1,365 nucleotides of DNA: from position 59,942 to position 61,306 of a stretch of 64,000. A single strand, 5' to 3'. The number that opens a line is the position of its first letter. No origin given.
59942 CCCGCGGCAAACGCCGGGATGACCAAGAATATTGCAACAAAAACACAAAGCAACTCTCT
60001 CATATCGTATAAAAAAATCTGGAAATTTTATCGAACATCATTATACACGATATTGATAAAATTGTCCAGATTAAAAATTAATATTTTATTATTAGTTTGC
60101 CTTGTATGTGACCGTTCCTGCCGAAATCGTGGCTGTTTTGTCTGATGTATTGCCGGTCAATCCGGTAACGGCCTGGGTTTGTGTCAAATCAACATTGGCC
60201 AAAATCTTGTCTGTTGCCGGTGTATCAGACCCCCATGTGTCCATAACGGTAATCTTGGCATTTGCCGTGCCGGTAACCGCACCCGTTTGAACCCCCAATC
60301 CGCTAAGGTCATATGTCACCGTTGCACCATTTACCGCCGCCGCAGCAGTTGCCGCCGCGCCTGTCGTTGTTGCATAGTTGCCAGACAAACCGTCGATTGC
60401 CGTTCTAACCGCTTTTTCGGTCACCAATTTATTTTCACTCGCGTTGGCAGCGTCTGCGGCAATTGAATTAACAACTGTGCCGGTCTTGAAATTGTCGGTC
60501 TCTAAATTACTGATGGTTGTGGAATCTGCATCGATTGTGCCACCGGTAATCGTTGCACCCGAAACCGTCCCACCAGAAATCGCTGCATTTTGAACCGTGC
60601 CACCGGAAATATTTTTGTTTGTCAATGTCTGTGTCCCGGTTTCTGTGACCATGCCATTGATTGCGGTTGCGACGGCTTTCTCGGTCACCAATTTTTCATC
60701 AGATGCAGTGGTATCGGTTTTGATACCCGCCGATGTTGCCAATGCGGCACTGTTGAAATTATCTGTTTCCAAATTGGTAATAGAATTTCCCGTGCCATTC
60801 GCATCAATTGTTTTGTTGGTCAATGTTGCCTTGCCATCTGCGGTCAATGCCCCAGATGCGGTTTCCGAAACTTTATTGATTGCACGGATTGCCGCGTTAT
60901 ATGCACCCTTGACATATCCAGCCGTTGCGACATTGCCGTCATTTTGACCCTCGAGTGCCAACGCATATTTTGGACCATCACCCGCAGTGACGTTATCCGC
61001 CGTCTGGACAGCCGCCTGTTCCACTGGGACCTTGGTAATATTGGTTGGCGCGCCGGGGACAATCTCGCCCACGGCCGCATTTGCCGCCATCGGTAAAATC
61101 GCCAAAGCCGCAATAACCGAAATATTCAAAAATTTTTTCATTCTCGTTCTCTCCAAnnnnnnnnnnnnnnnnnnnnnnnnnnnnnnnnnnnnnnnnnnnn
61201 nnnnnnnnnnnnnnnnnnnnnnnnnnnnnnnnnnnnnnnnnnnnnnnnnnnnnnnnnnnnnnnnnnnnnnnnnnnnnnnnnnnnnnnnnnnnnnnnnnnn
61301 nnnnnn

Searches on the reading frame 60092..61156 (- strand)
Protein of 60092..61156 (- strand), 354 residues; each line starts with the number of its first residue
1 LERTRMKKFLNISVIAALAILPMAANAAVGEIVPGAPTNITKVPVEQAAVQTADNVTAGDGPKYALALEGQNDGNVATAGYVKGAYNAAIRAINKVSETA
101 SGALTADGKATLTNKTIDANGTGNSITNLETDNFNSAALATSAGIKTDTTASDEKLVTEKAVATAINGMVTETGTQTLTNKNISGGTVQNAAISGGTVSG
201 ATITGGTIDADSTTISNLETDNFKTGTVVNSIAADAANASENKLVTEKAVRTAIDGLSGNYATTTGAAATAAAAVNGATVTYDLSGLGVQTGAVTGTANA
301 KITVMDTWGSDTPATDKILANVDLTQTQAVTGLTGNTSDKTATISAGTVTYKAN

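Call 7: search_protein_families(library=pfam, proteins=[window:60092-61141:-], max_evalue=0.01)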
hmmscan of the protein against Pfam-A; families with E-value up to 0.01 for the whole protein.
window:60092-61141:- (349 aa): 0 families

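Call 11: find_related_loci(query=window:60092-61141:-, collection=genome_contigs, flank=6000)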
Query window:60092-61141:- (349 aa) in genome_contigs; peptide patterns used: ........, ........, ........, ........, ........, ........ (x = any residue, [..] = any of these).
223 stretches matched a pattern; 26 encode a relative of the query (tblastn E <= 1e-3); 26 distinct loci.
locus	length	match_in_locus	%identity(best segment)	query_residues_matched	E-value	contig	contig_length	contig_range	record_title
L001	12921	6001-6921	54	1-346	2e-75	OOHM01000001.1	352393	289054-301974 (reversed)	uncultured proteobacterium isolate RUG585 genome assembly, contig: scaffold_6, whole genome shotgun sequence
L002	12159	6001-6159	60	197-251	3e-10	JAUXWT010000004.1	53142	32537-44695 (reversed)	MAG: Bacteroidales bacterium isolate C15_metabat.bin.17 C15_k141_357392, whole genome shotgun sequence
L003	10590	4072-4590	33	197-346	9e-10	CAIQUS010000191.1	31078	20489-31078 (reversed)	MAG: uncultured Bacteroidales bacterium isolate Loclat_bin-08999 genome assembly, contig: bin-08999:191/253, whole genom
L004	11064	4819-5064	48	197-274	2e-9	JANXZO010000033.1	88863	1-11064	MAG: Bacteroidales bacterium isolate GL140_4_metabat_342 GL140_4_k141_1064153, whole genome shotgun sequence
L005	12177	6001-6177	58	103-251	1e-9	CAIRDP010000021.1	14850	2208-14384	MAG: uncultured Bacteroidales bacterium isolate AM5_bin-0527 genome assembly, contig: bin-0527:21/67, whole genome shotg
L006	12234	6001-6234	57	103-250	2e-9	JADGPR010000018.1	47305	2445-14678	MAG: Bacteroidales bacterium isolate Chersky.15_51 contig-100_158, whole genome shotgun sequence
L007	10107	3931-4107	55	103-251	2e-9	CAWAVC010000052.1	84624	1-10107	MAG: uncultured Bacteroidales bacterium isolate MFD01188.bin.2.56 genome assembly, contig: contig_78474, whole genome sh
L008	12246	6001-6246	48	197-274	3e-9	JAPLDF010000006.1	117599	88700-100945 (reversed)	MAG: Bacteroidetes bacterium isolate LacPavin_0419_WC70L_MAG_48_58 LacPavin_0419_WC70L_scaffold_762818, whole genome sho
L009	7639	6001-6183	54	197-256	3e-9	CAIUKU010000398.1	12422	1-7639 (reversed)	MAG: uncultured Bacteroidales bacterium isolate Loclat_bin-11079 genome assembly, contig: bin-11079:398/526, whole genom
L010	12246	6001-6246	46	197-274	2e-9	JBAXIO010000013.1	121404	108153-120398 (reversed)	MAG: Bacteroidota bacterium isolate ELA351 MAG351_13, whole genome shotgun sequence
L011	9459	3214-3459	46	197-274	4e-9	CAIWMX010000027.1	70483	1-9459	MAG: uncultured Bacteroidales bacterium isolate AM-2014_bin-2482 genome assembly, contig: bin-2482:027/140, whole genome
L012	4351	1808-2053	46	197-274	4e-9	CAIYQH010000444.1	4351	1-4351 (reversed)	MAG: uncultured Bacteroidales bacterium isolate Kiruna_bin-02728 genome assembly, contig: bin-02728:444/620, whole genom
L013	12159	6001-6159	55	197-251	5e-9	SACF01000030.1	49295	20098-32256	MAG: Alphaproteobacteria bacterium isolate INTA.CYC.164 contig-100_474, whole genome shotgun sequence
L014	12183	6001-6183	52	197-256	8e-9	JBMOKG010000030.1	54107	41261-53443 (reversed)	MAG: Bacteroidales bacterium isolate Deming_bin.89 contig962, whole genome shotgun sequence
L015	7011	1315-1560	46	197-274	8e-9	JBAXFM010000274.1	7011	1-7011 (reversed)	MAG: Bacteroidota bacterium isolate ELA271 MAG271_274, whole genome shotgun sequence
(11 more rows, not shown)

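Call 16: find_encoding_contigs(protein=window:60092-61141:-, flank=3000, max_places=10)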
Protein window:60092-61141:- (349 aa): no gene with exactly this product is on record in the collection.

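Call 17: find_encoding_contigs(protein=window:60092-61156:-, flank=3000, max_places=10)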
Protein window:60092-61156:- (354 aa): no gene with exactly this product is on record in the collection.

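Call 35: find_homologous_proteins(query=window:60092-61141:-, max_evalue=0.00001)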
Query window:60092-61141:- (349 aa): 249 proteins with E <= 0.00001 among 8000 candidates; the best 120 are listed.
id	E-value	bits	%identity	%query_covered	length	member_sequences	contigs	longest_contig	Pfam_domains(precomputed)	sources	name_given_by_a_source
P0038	6.3e-196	668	99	100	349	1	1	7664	-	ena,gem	-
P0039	6.2e-188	641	95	100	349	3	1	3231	-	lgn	-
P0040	5.7e-182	622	94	100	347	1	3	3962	-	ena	-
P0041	1.3e-176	604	91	100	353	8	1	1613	-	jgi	jgi:hypothetical protein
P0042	2.5e-174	597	92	100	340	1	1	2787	-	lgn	-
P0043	5.7e-172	589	90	100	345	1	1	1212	-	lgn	-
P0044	9.2e-166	569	87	100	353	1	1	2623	-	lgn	-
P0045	3.5e-163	560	87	100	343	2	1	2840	-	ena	-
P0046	5.6e-162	556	87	100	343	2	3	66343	-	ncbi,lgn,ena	-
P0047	2.0e-161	554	86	100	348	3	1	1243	-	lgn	-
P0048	1.1e-159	549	86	100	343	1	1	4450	-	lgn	-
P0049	1.5e-159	548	86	100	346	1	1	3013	-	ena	-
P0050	8.3e-159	546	86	100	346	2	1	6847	-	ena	-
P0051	3.3e-157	541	86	100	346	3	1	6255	-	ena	-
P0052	1.7e-156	538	85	100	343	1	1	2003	-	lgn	-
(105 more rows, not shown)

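Call 36: find_encoding_contigs(protein=P0040, flank=1200, max_places=10)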
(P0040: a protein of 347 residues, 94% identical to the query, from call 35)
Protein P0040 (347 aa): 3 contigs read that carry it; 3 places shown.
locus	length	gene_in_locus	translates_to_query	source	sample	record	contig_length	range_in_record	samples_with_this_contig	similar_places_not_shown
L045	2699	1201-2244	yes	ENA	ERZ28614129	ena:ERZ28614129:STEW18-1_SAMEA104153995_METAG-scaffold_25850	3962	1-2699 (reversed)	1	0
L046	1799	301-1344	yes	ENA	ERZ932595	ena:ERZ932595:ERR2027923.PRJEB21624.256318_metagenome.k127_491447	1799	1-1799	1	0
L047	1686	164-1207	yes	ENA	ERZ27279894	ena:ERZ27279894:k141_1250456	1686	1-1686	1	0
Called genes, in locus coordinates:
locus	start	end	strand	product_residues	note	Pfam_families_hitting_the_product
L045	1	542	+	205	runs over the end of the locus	-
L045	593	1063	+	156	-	-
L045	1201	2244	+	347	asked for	-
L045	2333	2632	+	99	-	-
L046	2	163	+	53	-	?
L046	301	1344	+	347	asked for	-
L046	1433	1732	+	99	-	-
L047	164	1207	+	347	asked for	-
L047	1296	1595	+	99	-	-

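Call 37: find_encoding_contigs(protein=P0038, flank=1200, max_places=10)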
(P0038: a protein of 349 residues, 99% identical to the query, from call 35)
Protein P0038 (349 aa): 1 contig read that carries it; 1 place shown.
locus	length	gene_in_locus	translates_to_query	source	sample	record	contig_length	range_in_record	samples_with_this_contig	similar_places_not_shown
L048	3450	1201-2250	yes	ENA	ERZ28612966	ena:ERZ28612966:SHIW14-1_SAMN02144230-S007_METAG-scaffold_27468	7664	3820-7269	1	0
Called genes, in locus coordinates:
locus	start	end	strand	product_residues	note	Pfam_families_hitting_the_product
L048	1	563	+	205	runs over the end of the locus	-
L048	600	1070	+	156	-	-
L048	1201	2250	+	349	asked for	-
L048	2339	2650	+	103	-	-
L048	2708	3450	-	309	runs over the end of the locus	-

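Call 43: search_protein_families(library=phrogs, proteins=[window:60092-61141:-], max_evalue=0.01)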
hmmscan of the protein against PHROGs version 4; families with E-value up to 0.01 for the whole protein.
window:60092-61141:- (349 aa): 0 families

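Call 44: search_protein_families(library=ncbifam, proteins=[window:60092-61141:-], max_evalue=0.01)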
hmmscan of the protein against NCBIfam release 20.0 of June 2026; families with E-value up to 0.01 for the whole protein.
window:60092-61141:- (349 aa): 0 families

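Call 56: predict_structure(alignment_id=A1)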
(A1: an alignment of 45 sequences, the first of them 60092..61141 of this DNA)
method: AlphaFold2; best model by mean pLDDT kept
length: 349 residues; sequences in the alignment: 45
mean_pLDDT: 62.5   pTM: 0.26
mean pLDDT of the five models: 62.5, 62.4, 54.7, 53.6, 51.8
residues with pLDDT >= 90: 0; 70-90: 106; 50-70: 205; < 50: 38
segments of 3 or more residues with pLDDT < 50: 16-31, 52-54, 146-148
pLDDT, mean of each block of 10 residues (from residue 1): 50 47 45 56 59 53 58 58 69 59 65 65 69 58 50 53 62 76 79 80 77 76 55 54 57 56 71 70 62 70 71 72 60 67 59
secondary structure, 60 per line:
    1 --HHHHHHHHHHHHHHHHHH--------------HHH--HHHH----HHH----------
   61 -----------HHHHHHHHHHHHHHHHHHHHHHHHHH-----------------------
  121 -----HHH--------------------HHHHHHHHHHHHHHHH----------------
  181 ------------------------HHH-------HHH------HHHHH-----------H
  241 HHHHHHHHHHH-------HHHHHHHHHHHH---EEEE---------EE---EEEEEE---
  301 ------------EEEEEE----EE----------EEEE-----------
elements in order: H3-20 H40-43 H72-97 H149-164 H224-228 H240-251 H259-270 E274-277 E292-297 E313-318 E335-338

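Call 57: search_solved_structures(query=A1, max_evalue=1, show_alignments=2)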
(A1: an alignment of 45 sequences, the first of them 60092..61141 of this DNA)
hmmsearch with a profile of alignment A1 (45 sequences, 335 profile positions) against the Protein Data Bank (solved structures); distinct sequences matched with E-value up to 1: 2.
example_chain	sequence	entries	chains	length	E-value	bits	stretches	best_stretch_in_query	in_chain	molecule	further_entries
9c2h_E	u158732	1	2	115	0.27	14.1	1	241-295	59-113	Antibody Fab NP1-E9 Heavy Chain (variable region)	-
2ba2_A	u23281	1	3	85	0.9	12.4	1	147-210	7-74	Hypothetical UPF0134 protein MPN010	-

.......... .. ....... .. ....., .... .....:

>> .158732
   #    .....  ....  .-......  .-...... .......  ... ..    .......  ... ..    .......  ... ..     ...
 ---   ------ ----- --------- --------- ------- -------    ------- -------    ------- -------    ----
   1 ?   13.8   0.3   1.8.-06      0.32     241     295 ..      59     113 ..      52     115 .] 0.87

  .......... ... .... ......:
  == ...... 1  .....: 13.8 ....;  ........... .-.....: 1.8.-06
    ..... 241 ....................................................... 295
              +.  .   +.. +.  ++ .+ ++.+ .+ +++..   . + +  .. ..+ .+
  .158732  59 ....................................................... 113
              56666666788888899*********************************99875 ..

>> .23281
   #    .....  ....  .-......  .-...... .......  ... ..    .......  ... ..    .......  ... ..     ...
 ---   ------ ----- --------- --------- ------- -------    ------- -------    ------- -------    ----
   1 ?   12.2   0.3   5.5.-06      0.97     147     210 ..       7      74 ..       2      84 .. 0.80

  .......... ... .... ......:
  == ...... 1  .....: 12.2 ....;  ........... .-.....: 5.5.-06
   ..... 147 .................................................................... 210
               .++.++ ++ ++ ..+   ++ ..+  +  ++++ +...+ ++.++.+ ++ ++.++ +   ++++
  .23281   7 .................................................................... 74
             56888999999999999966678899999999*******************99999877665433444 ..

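Call 59: fold_search(model_id=the predicted structure, library=pdb)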
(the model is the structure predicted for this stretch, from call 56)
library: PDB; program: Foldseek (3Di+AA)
matches with E <= 10: 3; with E <= 0.001: 0
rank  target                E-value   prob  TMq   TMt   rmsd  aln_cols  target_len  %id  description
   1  5j7r_A                7.6e+00  0.13  0.07  0.16   3.4        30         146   17  2.5 Angstrom Crystal Structure of Putative Lipoprotein from Clostridium perfringens (released 2016-04-20)
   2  5j7r_B                8.1e+00  0.09  0.07  0.15  11.1        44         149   16  2.5 Angstrom Crystal Structure of Putative Lipoprotein from Clostridium perfringens (released 2016-04-20)
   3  9l5r_R                8.1e+00  0.01  0.09  0.10  38.0       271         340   11  Cryo-EM structure of the thermophile spliceosome (state ILS) (released 2025-03-12)

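Call 85: search_protein_families(library=phrogs, proteins=[L002:5296-6387:+], max_evalue=0.01)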
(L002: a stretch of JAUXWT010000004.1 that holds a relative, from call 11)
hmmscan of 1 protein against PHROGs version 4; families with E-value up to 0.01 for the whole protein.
L002:5296-6387:+ (363 aa): 7 families
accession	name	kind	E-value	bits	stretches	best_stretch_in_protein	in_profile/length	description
phrog_8309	-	unknown function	1.5e-14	54.9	1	4-343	2-291/312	-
phrog_38707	-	unknown function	1.7e-13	51.1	1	4-55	2-53/675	-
phrog_3285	-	tail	1.1e-06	28.8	1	50-357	181-391/491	minor tail protein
phrog_11029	-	tail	1.1e-06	27.8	1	69-146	30-102/892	tail protein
phrog_25620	-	tail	1.4e-05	25.6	1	78-107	255-284/348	tail collar fiber protein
phrog_2163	-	head and packaging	3.2e-05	24.2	1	73-310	205-394/574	virion structural protein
phrog_20787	-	head and packaging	5.1e-05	24.3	1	24-56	30-62/67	virion structural protein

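Call 86: search_protein_families(library=pfam, proteins=[L002:5296-6387:+], max_evalue=0.01)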
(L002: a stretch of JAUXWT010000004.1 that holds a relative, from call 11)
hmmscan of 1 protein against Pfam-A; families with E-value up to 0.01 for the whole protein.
L002:5296-6387:+ (363 aa): 0 families
